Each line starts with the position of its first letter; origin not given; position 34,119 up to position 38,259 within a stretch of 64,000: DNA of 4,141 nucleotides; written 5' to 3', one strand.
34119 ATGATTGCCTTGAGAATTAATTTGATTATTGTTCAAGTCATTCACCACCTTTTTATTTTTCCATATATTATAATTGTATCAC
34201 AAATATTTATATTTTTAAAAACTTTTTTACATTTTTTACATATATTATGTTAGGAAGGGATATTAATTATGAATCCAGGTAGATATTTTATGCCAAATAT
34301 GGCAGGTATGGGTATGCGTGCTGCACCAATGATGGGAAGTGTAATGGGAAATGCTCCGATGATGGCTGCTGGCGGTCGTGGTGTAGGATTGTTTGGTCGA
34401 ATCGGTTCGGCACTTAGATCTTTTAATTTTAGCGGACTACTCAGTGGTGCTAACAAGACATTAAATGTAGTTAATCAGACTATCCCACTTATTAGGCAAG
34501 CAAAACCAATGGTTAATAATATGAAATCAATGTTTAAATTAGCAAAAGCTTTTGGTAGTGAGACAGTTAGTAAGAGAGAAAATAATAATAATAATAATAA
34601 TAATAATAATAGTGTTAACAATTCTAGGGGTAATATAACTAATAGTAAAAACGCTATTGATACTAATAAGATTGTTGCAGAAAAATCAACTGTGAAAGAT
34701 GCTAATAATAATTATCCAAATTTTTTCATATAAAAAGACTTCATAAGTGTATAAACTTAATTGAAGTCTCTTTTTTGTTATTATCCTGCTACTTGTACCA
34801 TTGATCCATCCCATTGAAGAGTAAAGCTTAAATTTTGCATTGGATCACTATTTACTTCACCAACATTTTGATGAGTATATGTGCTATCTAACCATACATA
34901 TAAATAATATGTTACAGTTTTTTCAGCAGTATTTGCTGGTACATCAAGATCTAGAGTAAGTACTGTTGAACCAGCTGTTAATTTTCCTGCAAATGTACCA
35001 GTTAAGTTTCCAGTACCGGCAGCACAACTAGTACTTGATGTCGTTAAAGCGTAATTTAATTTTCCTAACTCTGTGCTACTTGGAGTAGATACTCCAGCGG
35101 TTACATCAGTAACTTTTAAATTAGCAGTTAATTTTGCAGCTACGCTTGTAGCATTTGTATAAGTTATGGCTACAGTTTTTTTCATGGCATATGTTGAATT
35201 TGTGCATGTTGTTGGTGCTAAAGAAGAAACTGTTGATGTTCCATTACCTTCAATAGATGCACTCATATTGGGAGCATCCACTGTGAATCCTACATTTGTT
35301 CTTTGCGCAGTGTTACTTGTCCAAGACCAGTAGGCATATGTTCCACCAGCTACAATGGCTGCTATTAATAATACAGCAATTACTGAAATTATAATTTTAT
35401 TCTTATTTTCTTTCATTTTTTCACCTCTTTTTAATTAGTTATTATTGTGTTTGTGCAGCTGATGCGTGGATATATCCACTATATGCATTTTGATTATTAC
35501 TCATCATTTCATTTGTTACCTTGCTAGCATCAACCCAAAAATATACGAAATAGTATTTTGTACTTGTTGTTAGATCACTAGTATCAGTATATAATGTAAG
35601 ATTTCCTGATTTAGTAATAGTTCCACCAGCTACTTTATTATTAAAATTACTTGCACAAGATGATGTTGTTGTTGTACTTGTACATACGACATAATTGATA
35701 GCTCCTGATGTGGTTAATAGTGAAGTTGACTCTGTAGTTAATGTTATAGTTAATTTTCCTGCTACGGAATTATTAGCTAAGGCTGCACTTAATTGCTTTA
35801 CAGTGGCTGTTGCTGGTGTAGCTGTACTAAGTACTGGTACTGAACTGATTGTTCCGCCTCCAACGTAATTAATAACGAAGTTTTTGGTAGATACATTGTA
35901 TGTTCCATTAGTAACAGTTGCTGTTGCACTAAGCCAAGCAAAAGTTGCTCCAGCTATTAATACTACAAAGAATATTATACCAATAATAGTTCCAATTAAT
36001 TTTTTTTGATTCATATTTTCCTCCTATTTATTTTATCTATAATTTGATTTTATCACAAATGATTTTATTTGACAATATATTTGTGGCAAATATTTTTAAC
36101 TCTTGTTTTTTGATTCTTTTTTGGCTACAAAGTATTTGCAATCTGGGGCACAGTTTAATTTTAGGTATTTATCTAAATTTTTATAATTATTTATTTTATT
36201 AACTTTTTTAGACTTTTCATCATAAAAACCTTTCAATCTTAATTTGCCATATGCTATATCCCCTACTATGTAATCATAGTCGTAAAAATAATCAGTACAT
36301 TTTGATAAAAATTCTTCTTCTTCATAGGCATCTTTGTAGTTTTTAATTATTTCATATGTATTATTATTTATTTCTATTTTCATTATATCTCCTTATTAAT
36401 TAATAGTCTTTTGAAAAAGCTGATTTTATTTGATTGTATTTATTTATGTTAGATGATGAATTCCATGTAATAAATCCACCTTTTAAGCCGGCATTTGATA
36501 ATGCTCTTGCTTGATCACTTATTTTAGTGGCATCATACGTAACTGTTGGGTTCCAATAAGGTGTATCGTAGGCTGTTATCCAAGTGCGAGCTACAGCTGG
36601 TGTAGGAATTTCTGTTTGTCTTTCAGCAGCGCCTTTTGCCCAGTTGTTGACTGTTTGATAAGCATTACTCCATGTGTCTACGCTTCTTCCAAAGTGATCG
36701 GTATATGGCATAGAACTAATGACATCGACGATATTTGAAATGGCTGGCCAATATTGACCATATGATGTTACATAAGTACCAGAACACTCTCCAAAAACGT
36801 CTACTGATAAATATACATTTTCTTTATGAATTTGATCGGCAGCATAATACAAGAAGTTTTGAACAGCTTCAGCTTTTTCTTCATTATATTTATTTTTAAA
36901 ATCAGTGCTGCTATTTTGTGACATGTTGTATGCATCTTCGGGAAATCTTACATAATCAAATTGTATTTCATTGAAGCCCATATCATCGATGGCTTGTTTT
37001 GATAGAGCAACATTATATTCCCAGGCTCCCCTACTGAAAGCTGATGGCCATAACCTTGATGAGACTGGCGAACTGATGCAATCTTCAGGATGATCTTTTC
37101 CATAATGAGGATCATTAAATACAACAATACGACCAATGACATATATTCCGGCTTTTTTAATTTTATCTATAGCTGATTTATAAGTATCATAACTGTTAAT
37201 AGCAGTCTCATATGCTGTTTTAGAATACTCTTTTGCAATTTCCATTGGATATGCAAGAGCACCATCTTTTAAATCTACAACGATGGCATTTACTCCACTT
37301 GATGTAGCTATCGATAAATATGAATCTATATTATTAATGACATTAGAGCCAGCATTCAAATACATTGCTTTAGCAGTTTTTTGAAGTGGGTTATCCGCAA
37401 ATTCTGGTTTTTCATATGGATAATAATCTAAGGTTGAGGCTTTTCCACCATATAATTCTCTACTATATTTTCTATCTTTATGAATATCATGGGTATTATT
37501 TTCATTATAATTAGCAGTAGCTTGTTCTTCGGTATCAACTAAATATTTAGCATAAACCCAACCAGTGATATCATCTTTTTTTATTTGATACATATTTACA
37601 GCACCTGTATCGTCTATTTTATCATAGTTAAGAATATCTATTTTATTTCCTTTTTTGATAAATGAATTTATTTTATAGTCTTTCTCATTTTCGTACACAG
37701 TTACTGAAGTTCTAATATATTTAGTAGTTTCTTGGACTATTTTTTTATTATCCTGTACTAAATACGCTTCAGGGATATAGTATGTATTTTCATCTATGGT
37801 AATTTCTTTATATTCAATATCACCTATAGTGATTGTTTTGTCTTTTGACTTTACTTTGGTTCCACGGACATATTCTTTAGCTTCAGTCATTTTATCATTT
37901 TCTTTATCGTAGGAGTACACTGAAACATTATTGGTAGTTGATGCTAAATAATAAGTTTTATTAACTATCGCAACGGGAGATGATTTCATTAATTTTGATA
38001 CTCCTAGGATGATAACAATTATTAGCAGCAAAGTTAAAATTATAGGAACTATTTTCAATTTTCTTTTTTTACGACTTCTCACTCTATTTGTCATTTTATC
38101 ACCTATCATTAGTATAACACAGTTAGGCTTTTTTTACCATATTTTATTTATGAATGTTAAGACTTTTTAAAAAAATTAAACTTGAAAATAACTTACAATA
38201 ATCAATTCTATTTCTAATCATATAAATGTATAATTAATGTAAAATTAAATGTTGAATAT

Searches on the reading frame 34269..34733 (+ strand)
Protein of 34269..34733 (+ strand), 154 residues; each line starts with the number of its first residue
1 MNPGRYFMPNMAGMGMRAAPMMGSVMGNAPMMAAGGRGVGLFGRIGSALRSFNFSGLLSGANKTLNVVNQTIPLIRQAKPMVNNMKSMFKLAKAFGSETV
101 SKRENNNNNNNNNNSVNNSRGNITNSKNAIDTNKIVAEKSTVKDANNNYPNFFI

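Call 30: search_protein_families(library=pfam, proteins=[window:34269-34733:+], max_evalue=0.01)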
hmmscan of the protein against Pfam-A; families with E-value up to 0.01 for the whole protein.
window:34269-34733:+ (154 aa): 1 family
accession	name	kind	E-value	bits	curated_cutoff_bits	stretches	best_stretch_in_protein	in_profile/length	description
PF14181.11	YqfQ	-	2.9e-10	41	27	1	27-136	21-134/166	YqfQ-like protein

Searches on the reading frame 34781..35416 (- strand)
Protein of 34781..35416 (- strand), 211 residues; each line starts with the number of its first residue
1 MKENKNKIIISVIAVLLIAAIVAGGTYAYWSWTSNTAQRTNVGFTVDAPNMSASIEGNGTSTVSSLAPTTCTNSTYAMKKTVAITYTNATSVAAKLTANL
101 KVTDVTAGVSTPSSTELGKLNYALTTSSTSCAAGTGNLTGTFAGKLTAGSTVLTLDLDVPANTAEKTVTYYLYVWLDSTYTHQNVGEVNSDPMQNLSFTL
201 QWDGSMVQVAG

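Call 5: search_protein_families(library=pfam, proteins=[window:34781-35416:-], max_evalue=0.1)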
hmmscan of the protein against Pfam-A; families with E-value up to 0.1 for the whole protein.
window:34781-35416:- (211 aa): 3 families
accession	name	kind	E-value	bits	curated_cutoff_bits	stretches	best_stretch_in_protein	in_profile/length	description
PF12389.13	Peptidase_M73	-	0.0047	17.2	22.5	1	5-72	3-64/196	Camelysin metallo-endopeptidase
PF09716.15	ETRAMP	-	0.018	15.4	29.1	1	2-29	47-75/81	Malarial early transcribed membrane protein (ETRAMP)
PF14155.11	DUF4307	-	0.05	13.9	27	1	7-55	3-52/111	Domain of unknown function (DUF4307)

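Call 6: search_protein_families(library=ncbifam, proteins=[window:34781-35416:-], max_evalue=0.1)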
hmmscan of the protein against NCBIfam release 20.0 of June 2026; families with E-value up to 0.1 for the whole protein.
window:34781-35416:- (211 aa): 3 families
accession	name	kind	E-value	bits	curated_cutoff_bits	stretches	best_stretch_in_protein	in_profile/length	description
TIGR04088.1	cognate_SipW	domain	0.0095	16.1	19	1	12-31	1-20/34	SipW-dependent-type signal peptide-containing protein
TIGR01495.1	ETRAMP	paralog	0.041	13.9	32.75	1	2-29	46-73/85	ETRAMP family protein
NF005435.1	PRK07021.1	equivalog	0.05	13.4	131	1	3-40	4-40/157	flagellar basal body-associated protein FliL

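Call 31: search_protein_representatives(protein=window:34781-35416:-)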
Query: 211 residues. Proteins with E-value up to 0.001 (for the whole library): 298; up to 1e-10: 195; up to 1e-30: 18. The best 150 are listed.
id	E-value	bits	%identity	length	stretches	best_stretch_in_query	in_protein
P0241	1.3e-54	201.3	50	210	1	3-209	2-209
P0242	7.8e-48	179.2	48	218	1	4-207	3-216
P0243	8.2e-47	175.9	48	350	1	2-207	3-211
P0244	1.6e-44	168.4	49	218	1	2-206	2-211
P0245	3.6e-42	160.7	53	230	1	3-205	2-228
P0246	3.2e-40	154.4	46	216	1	4-206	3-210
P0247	3.8e-39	150.9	40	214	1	3-208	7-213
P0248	4.9e-39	150.5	48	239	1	2-204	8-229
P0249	1.1e-38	149.3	50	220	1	4-206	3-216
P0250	8.4e-38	146.5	43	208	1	5-208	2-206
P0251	1.9e-37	145.4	44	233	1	4-208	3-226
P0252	1.4e-36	142.5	37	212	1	5-208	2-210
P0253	2.7e-36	141.6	45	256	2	125-203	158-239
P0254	3.9e-36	141.1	41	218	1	4-207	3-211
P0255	7.0e-33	130.4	41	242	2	4-154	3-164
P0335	2.5e-18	83.0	38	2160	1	4-186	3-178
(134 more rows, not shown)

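Call 44: search_protein_families(library=pfam, alignment_id=A2, max_evalue=0.01)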
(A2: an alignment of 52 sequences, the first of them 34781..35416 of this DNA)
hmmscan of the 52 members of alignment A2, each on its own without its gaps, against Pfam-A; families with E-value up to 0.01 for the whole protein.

A. member 1, window:34781-35416:- (211 aa): 1 family
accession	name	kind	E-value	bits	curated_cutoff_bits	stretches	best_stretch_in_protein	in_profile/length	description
PF12389.13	Peptidase_M73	-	0.0047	17.2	22.5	1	5-72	3-64/196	Camelysin metallo-endopeptidase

B. families by the number of members that match (of 52 scanned): 11 families
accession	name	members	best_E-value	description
PF22852.1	SoxE_N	5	0.00054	Sulfocyanin, N-terminal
PF12389.13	Peptidase_M73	3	0.0021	Camelysin metallo-endopeptidase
PF09933.14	DUF2165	2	0.00078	Predicted small integral membrane protein (DUF2165)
PF00404.24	Dockerin_1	1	9.8e-05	Dockerin type I domain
PF15562.11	Imm17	1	0.00032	Immunity protein 17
PF13800.11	Sigma_reg_N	1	0.0032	Sigma factor regulator N-terminal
PF13517.12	FG-GAP_3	1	0.0039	FG-GAP-like repeat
PF09716.15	ETRAMP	1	0.0042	Malarial early transcribed membrane protein (ETRAMP)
PF05481.17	Myco_19_kDa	1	0.0051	Mycobacterium 19 kDa lipoprotein antigen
PF24612.2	Ig_TgrO1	1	0.0078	TgrO1-like, immunoglobulin-like domain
PF17882.6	SBD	1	0.0079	OAA-family lectin sugar binding domain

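Call 45: search_protein_families(library=ncbifam, alignment_id=A2, max_evalue=0.01)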
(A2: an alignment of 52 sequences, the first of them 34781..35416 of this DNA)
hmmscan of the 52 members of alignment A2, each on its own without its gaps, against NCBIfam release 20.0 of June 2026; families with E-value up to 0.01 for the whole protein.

A. member 1, window:34781-35416:- (211 aa): 1 family
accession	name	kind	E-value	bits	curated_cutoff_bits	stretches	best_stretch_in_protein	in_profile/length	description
TIGR04088.1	cognate_SipW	domain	0.0095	16.1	19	1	12-31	1-20/34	SipW-dependent-type signal peptide-containing protein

B. families by the number of members that match (of 52 scanned): 15 families
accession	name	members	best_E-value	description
TIGR04088.1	cognate_SipW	13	0.00014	SipW-dependent-type signal peptide-containing protein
NF005435.1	PRK07021.1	5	0.00027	flagellar basal body-associated protein FliL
NF008109.0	PRK10856.1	4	0.00025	cytoskeleton protein RodZ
NF033483.0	PknB_PASTA_kin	3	0.00071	Stk1 family PASTA domain-containing Ser/Thr kinase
TIGR00518.1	alaDH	1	0.00029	alanine dehydrogenase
NF011933.0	PRK15404.1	1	0.00065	high-affinity branched-chain amino acid ABC transporter substrate-binding protein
NF052495.1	PktCycXAC1230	1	0.00075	polyketide cyclase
NF049990.1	CellobisidaseCelK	1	0.0011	cellulose 1,4-beta-cellobiosidase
NF004285.1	PRK05696.1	1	0.0024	flagellar basal body-associated protein FliL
TIGR00247.1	TIGR00247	1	0.0034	endolytic transglycosylase MltG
NF011715.0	PRK15136.1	1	0.0042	multidrug efflux MFS transporter periplasmic adaptor subunit EmrA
NF003583.0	PRK05248.3-4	1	0.0047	hypothetical protein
NF042931.1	SAG1386_EF1546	1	0.0072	SAG1386/EF1546 family surface-associated protein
NF010271.0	PRK13718.1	1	0.008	conjugal transfer protein TrbE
NF053514.2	JUQZ_fam_ocin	1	0.01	BLB8/JUQZ-1 family protein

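Call 46: search_solved_structures(query=A2, max_evalue=10, show_alignments=2)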
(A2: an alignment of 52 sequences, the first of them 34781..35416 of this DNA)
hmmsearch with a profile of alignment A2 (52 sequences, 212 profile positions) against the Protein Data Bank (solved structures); distinct sequences matched with E-value up to 10: 1.
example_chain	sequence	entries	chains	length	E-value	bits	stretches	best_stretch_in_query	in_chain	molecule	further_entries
2l9u_A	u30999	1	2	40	0.024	17.5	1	8-33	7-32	Receptor tyrosine-protein kinase erbB-3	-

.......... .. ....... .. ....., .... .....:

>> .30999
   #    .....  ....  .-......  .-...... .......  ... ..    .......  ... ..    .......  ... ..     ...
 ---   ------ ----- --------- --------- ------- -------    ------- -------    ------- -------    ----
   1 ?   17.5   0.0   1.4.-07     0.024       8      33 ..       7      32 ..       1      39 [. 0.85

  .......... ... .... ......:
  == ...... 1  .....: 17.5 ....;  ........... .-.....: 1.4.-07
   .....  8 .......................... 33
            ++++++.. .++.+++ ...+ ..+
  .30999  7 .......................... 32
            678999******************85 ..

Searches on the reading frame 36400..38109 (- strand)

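Call 30: search_protein_families(library=pfam, proteins=[window:36400-38109:-], max_evalue=0.01)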
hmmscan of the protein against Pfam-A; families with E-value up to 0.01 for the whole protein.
window:36400-38109:- (569 aa): 2 families
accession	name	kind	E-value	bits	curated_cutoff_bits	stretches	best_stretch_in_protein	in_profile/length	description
PF13200.12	DUF4015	-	5.2e-58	197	27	1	259-553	13-311/313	Putative glycosyl hydrolase domain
PF14871.12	GHL6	-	0.0014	19.3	35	0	264-348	5-84/132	Hypothetical glycosyl hydrolase 6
